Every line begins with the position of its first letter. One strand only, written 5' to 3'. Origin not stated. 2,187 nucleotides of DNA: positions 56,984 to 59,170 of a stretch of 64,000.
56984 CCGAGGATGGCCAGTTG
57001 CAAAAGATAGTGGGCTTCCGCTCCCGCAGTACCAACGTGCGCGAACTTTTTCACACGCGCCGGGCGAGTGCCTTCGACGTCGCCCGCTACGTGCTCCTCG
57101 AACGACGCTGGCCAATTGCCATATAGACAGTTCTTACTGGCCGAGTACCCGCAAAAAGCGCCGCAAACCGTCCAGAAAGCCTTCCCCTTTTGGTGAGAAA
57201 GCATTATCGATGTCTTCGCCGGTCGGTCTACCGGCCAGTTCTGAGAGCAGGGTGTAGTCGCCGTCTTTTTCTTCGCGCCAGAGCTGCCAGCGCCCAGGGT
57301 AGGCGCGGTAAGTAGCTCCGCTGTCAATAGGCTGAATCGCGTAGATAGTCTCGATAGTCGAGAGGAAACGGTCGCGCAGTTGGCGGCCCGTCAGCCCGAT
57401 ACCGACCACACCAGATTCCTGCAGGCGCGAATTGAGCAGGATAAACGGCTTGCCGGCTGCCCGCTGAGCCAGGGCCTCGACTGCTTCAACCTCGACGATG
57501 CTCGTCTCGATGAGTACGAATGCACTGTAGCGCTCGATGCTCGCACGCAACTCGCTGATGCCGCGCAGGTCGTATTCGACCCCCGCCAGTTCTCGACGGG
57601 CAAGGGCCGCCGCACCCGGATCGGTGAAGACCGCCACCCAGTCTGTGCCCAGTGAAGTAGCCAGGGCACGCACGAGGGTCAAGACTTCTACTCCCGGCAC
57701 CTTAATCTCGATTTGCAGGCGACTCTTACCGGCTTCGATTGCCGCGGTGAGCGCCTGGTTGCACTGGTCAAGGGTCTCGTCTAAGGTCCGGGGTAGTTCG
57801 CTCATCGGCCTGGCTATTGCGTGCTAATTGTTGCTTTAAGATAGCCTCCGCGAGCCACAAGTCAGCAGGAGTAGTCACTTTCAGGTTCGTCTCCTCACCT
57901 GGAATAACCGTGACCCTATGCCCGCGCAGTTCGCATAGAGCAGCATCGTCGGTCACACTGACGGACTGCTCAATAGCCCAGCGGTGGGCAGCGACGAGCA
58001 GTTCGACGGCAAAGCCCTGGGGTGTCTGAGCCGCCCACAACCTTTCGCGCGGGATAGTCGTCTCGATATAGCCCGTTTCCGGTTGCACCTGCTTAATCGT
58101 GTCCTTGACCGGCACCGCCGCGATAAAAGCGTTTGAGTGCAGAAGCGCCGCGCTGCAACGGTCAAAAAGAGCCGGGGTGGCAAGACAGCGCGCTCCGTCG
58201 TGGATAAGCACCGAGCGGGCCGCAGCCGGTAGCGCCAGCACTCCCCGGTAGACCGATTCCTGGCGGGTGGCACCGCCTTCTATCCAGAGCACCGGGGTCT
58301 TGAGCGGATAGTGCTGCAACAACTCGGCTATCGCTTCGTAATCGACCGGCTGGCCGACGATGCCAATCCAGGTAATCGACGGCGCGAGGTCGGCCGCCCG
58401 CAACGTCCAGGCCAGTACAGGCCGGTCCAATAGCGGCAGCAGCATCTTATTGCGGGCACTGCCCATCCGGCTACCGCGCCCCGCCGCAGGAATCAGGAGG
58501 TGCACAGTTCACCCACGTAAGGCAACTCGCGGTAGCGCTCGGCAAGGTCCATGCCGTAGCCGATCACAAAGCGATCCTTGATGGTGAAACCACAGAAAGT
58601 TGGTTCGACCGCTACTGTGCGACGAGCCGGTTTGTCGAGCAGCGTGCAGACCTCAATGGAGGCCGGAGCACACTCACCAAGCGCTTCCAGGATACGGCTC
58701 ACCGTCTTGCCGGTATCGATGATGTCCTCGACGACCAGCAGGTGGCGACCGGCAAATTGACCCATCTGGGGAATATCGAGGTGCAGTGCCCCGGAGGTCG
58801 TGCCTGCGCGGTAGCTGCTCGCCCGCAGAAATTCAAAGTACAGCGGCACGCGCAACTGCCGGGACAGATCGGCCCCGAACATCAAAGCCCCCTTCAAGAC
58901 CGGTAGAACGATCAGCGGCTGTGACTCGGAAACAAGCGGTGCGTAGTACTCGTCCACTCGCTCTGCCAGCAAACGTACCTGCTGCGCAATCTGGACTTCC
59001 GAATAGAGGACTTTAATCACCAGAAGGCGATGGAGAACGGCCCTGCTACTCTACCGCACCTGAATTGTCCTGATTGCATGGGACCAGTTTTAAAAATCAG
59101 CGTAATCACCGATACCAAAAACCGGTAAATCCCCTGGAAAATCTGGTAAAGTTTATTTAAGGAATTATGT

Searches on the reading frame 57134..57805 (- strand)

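Call 8: search_protein_families(library=pfam, proteins=[window:57134-57805:-], max_evalue=0.001)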
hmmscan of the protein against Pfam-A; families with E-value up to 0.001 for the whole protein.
window:57134-57805:- (223 aa): 1 family
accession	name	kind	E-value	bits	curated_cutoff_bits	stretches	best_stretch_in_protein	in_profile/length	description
PF09353.15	DUF1995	-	1.5e-53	182.2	26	1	5-201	1-197/197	Domain of unknown function (DUF1995)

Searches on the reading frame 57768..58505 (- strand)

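Call 8: search_protein_families(library=pfam, proteins=[window:57768-58505:-], max_evalue=0.001)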
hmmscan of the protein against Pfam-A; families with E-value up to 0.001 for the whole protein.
window:57768-58505:- (245 aa): 2 families
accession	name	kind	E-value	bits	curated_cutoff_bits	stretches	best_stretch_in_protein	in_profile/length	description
PF01128.25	IspD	-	1.3e-69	234.8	27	1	1-225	1-221/221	2-C-methyl-D-erythritol 4-phosphate cytidylyltransferase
PF12804.13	NTP_transf_3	-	3.5e-08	34.2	27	1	4-130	2-120/160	MobA-like NTP transferase domain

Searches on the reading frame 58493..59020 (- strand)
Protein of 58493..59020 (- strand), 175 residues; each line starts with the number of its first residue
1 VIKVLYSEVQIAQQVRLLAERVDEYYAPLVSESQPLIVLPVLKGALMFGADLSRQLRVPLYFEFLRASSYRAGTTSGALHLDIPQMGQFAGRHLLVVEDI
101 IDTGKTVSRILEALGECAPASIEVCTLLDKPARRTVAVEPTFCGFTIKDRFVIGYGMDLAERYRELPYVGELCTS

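Call 8: search_protein_families(library=pfam, proteins=[window:58493-59020:-], max_evalue=0.001)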
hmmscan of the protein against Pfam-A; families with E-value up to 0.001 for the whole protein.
window:58493-59020:- (175 aa): 1 family
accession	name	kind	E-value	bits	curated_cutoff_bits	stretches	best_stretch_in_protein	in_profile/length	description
PF00156.33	Pribosyltran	-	2.9e-24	85.6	26.3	1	11-158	11-156/158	Phosphoribosyl transferase domain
